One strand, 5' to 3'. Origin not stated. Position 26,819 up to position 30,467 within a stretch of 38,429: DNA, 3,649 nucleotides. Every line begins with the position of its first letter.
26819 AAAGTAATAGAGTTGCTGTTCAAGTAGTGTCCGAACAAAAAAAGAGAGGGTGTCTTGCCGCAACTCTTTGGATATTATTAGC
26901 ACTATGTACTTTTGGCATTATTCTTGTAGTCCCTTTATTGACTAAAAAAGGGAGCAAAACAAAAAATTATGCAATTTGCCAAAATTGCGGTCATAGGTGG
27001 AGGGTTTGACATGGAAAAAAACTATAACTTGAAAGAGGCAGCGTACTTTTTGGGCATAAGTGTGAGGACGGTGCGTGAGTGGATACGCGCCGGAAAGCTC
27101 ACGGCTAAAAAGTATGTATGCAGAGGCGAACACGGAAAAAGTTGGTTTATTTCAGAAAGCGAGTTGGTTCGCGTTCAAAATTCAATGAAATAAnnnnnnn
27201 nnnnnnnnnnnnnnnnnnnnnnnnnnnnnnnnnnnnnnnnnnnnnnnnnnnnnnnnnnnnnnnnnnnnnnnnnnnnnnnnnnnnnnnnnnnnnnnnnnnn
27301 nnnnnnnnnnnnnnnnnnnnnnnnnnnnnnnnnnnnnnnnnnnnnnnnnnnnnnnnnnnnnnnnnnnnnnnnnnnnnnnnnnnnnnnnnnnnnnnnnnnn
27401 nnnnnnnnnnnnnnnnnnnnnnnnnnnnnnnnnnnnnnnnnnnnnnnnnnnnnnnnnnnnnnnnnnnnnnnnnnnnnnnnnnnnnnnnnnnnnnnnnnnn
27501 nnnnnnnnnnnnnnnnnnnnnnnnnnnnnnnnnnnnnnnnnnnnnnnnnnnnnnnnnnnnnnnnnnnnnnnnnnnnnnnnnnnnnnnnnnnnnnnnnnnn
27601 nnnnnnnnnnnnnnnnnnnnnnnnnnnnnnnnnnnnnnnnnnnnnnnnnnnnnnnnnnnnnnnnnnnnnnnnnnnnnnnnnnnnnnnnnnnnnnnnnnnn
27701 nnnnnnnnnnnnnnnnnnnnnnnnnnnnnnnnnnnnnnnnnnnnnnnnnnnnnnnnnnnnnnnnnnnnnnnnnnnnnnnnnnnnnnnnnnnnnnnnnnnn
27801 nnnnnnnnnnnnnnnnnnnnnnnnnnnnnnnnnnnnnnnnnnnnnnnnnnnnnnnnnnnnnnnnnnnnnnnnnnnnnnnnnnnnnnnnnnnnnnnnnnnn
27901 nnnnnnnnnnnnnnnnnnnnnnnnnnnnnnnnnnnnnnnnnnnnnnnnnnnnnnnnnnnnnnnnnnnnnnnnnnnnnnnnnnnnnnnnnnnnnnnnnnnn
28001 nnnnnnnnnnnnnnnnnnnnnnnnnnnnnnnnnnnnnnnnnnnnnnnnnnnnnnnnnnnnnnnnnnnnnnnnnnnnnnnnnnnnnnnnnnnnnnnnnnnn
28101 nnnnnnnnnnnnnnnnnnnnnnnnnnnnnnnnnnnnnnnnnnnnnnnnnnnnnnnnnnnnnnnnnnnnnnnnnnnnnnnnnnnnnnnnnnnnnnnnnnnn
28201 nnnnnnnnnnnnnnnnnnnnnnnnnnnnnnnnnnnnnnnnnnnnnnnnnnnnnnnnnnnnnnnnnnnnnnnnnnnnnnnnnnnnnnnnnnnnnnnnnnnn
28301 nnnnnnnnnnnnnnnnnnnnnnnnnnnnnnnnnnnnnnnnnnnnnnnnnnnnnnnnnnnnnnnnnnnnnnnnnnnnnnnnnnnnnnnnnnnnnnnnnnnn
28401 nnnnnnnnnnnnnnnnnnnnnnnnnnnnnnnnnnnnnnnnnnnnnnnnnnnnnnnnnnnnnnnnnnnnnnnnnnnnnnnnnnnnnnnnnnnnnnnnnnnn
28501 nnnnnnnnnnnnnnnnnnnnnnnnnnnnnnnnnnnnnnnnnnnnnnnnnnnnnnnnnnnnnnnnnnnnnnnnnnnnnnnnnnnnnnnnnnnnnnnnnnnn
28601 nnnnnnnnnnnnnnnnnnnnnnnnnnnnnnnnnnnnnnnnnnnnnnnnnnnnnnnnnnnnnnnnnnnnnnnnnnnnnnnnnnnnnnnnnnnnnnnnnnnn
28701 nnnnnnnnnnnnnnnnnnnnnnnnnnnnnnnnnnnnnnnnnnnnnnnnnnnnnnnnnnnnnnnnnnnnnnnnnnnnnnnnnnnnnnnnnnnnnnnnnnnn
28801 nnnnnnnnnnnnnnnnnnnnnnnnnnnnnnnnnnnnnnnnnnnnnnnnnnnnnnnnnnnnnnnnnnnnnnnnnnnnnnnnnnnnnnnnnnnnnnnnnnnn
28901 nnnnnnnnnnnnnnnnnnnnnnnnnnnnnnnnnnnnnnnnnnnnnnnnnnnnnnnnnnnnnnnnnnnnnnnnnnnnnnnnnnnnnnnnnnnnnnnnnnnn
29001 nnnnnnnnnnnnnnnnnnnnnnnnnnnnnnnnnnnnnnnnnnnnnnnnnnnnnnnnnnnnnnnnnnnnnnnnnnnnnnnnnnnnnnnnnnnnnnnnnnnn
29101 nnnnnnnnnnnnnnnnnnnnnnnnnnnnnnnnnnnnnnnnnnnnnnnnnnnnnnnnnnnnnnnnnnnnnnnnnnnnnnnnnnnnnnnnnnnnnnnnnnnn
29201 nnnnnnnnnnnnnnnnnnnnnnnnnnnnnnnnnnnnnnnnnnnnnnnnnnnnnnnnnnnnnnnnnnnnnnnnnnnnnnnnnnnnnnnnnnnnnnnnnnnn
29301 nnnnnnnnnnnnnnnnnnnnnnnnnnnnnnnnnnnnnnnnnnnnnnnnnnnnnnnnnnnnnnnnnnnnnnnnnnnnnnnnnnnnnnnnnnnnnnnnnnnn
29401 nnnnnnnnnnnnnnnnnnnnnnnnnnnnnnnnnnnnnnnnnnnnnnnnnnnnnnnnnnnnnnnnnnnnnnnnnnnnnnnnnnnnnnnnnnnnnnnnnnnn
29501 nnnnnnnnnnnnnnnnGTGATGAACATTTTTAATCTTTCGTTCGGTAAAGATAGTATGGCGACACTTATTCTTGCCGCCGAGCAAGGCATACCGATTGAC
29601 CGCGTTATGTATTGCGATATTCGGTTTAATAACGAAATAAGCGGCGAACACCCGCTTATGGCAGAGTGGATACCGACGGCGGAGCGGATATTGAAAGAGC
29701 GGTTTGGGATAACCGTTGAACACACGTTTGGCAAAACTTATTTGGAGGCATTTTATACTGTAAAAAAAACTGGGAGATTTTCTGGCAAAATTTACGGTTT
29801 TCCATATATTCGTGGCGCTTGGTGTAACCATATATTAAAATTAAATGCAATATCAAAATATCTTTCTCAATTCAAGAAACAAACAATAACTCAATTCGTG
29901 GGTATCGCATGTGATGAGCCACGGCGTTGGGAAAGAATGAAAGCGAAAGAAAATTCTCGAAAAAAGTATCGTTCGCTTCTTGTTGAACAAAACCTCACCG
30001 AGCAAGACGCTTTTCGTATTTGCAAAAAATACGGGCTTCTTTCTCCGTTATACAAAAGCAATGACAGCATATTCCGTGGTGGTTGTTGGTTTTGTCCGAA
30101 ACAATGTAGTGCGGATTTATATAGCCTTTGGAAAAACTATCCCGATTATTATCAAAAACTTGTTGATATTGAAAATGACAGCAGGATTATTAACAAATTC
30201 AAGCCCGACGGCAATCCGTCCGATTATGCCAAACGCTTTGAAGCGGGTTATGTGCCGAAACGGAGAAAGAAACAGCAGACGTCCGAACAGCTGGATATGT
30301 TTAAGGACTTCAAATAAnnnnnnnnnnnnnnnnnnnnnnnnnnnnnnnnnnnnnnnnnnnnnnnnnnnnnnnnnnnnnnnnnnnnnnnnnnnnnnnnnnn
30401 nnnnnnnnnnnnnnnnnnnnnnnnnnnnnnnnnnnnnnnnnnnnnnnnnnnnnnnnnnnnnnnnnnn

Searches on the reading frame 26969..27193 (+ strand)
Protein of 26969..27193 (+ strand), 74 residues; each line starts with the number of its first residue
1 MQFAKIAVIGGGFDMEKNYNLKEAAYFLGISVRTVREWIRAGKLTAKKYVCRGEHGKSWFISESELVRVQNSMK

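Call 12: search_protein_families(library=phrogs, proteins=[window:26969-27193:+], max_evalue=0.001)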
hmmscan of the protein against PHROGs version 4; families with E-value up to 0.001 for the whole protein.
window:26969-27193:+ (74 aa): 8 families
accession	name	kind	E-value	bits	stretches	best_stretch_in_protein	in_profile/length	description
phrog_66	-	integration and excision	4.4e-08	34.2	1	15-72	90-142/412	excisionase and transcriptional regulator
phrog_2907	-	integration and excision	2.7e-06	28.8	1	16-49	4-37/117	excisionase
phrog_6401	-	DNA, RNA and nucleotide metabolism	3.4e-06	27.8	1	15-68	6-54/64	DNA binding protein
phrog_2655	-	integration and excision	7.2e-06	26.8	1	13-72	109-166/181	excisionase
phrog_2474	-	transcription regulation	2.8e-05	25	1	19-48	49-78/118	MerR-like transcriptional regulator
phrog_57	-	head and packaging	5.2e-05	24.2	1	14-51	8-43/199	terminase small subunit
phrog_6058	-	unknown function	0.00026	21.8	1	14-65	20-72/113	-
phrog_6620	-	integration and excision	0.00052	20.6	1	19-68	2-47/201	transposase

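Call 74: search_protein_families(library=pfam, proteins=[window:26969-27193:+], max_evalue=0.01)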
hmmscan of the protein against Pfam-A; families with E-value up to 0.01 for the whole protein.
window:26969-27193:+ (74 aa): 8 families
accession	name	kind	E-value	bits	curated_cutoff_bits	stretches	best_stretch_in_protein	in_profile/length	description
PF12728.13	HTH_17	-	3.8e-12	46.7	27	1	19-71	2-48/51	Helix-turn-helix domain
PF00376.29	MerR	-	7.8e-06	26.1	28.2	1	22-45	3-27/38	MerR family regulatory protein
PF13518.12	HTH_28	-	0.00066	20.1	25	1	17-40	11-34/52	Helix-turn-helix domain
PF21531.3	Rv2175c_wHTH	-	0.00067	20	27.1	1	17-46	14-43/57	DNA-binding protein Rv2175c, wHTH domain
PF13551.12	HTH_29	-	0.0016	18.9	28.1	1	17-40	11-34/64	Winged helix-turn helix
PF13384.12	HTH_23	-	0.0049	17.1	24.6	1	19-41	18-40/50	Homeodomain-like domain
PF04967.18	HTH_10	-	0.0057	16.9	23.1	1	2-41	7-46/53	HTH DNA binding domain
PF02954.25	HTH_8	-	0.01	16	22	0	18-37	18-37/42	Bacterial regulatory protein, Fis family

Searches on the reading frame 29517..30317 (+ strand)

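Call 12: search_protein_families(library=phrogs, proteins=[window:29517-30317:+], max_evalue=0.001)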
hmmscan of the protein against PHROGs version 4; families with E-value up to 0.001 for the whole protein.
window:29517-30317:+ (266 aa): 4 families
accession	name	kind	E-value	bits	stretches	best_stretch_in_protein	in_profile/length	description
phrog_424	-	moron, auxiliary metabolic gene and host takeover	9.6e-34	118.1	1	1-231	161-378/460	phosphoadenosine phosphosulfate reductase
phrog_28782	-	unknown function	1.4e-14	55.5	1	117-232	2-105/154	-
phrog_15238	-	unknown function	4.5e-13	50.6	1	1-111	12-118/215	-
phrog_31067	-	unknown function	0.00016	22.8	1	2-41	23-62/68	-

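Call 75: search_protein_families(library=pfam, proteins=[window:29517-30317:+], max_evalue=0.001)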
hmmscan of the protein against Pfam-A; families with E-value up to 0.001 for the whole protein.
window:29517-30317:+ (266 aa): 0 families
